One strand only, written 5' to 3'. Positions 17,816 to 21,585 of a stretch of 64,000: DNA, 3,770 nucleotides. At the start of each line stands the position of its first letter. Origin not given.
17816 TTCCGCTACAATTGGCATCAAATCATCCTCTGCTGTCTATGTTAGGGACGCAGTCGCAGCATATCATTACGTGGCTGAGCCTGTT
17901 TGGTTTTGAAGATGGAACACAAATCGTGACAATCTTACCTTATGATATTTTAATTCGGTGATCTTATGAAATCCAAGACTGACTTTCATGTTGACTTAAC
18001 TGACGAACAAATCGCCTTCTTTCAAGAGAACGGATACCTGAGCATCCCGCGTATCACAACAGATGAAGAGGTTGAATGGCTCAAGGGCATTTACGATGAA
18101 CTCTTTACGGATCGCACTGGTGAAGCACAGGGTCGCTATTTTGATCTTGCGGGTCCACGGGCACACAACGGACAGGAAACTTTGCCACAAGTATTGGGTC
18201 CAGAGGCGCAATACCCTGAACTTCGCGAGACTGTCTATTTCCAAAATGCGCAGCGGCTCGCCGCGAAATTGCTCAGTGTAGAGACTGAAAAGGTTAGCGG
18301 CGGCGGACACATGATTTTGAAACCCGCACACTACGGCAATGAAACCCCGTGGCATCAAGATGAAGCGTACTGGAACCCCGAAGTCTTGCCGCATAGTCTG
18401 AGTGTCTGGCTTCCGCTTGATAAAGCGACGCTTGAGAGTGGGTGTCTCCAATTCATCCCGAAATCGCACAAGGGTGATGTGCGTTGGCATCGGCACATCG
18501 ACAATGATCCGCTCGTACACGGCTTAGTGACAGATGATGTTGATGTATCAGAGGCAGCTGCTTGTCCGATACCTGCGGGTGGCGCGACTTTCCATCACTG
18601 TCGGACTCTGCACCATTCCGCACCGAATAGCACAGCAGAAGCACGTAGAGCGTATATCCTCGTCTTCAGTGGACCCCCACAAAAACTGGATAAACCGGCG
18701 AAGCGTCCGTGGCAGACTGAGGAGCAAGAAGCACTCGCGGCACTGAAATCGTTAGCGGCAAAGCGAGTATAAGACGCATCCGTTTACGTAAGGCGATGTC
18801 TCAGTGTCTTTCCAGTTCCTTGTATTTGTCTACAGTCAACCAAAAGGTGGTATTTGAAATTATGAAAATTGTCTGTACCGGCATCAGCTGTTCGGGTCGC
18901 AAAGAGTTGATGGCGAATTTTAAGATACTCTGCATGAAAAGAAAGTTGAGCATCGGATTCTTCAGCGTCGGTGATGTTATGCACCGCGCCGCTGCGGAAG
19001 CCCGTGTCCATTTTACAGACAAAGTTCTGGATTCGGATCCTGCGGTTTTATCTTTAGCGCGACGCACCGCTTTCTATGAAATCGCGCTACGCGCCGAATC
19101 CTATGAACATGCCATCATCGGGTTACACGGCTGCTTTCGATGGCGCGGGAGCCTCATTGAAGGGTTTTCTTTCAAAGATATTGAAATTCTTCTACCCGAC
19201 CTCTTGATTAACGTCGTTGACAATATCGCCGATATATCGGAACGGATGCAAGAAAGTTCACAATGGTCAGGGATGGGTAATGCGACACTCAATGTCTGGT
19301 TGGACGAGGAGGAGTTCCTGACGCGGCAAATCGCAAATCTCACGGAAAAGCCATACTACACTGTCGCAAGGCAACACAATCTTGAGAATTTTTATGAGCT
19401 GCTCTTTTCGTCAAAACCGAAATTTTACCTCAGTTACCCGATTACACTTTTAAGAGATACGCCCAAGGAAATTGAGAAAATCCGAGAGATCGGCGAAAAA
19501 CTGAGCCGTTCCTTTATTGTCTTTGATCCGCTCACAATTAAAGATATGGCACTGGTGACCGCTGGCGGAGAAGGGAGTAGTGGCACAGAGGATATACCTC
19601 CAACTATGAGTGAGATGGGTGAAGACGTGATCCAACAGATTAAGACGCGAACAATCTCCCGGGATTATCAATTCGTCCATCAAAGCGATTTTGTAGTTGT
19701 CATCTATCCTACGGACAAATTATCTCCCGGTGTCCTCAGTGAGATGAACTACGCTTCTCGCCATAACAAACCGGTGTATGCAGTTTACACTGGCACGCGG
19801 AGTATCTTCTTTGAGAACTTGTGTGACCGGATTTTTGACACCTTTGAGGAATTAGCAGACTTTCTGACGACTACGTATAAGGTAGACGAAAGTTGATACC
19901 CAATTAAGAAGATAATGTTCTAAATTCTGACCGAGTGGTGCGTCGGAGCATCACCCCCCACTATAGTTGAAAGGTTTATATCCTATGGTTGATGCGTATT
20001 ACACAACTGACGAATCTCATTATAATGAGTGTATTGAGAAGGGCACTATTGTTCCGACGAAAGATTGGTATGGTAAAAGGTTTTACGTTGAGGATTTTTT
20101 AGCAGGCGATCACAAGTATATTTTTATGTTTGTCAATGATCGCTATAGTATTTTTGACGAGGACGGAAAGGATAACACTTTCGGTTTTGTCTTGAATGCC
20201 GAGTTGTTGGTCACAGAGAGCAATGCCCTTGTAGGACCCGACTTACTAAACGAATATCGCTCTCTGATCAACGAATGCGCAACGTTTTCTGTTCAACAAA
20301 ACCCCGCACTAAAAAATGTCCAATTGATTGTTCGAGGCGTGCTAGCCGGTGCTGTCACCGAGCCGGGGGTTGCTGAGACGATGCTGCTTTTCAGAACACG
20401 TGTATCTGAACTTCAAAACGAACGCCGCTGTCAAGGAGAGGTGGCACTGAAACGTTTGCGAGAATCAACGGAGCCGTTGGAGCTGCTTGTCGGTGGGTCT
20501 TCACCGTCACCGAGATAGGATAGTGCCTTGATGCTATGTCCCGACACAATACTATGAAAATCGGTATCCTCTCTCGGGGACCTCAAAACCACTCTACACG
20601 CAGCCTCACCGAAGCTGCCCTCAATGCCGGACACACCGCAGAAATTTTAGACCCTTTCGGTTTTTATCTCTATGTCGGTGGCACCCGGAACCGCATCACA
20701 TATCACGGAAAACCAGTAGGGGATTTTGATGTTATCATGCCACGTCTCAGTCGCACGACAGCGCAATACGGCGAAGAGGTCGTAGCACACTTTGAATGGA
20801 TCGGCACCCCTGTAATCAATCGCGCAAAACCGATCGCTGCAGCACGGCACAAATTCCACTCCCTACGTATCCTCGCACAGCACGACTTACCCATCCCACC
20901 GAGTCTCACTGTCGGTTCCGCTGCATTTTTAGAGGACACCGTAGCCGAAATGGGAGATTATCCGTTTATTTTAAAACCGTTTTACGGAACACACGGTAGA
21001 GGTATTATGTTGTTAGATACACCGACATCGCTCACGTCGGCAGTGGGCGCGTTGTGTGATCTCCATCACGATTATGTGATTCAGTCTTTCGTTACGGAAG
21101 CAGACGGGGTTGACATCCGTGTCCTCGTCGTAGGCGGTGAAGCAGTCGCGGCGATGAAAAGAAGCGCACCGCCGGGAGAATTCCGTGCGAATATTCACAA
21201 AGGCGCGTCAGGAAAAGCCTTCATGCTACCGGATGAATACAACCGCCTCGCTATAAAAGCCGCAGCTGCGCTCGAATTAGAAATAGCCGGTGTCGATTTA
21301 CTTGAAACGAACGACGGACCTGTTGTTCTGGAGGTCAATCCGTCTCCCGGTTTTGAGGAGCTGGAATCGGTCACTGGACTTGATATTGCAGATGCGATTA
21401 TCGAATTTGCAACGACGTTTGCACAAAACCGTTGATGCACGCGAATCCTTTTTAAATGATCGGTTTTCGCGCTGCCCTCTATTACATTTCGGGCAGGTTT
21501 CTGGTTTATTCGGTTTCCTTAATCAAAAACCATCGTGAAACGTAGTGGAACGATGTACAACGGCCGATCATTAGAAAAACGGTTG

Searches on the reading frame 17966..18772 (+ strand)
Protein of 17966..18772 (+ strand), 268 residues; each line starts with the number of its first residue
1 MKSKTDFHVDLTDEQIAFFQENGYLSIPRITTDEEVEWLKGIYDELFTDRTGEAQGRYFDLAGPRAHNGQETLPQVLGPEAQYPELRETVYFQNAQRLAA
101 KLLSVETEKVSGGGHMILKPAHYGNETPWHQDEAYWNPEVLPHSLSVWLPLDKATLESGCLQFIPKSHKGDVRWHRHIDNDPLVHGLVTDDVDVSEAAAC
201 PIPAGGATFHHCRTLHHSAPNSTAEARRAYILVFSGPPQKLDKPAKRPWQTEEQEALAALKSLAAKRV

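Call 70: search_protein_families(library=pfam, proteins=[window:17966-18772:+], max_evalue=0.00001)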
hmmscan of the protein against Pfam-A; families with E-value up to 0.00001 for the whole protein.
window:17966-18772:+ (268 aa): 1 family
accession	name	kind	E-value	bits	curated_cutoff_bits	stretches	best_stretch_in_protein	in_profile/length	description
PF05721.19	PhyH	-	5.4e-33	115.5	22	1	19-229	1-213/213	Phytanoyl-CoA dioxygenase (PhyH)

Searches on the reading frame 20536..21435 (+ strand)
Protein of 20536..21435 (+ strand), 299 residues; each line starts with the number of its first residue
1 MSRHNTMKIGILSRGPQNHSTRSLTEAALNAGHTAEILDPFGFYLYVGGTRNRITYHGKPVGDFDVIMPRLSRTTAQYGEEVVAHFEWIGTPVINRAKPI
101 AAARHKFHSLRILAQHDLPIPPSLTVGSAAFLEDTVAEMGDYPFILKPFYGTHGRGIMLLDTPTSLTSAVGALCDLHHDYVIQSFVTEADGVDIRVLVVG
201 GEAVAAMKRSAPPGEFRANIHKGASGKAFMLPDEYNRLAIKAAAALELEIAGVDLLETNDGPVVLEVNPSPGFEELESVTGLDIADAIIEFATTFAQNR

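Call 18: search_protein_families(library=pfam, proteins=[window:20536-21435:+], max_evalue=0.001)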
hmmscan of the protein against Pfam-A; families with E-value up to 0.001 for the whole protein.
window:20536-21435:+ (299 aa): 6 families
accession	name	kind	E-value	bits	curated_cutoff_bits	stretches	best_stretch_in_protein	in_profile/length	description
PF08443.16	RimK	-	2.8e-46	157.9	21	1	103-290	1-186/188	RimK-like ATP-grasp domain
PF18030.7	Rimk_N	-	5.9e-22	78.2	26.4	1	7-99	1-93/94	RimK PreATP-grasp domain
PF02955.21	GSH-S_ATP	-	2.7e-15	56.7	23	1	120-258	12-154/175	Prokaryotic glutathione synthetase, ATP-grasp domain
PF02655.19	ATP-grasp_3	-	3.8e-09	37.3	23.2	1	105-269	3-155/160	ATP-grasp domain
PF14397.11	ATPgrasp_ST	-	2e-06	27.7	31.4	0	237-274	220-259/278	Sugar-transfer associated ATP-grasp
PF07478.18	Dala_Dala_lig_C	-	2.5e-05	24.3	24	1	113-276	2-181/204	D-ala D-ala ligase C-terminus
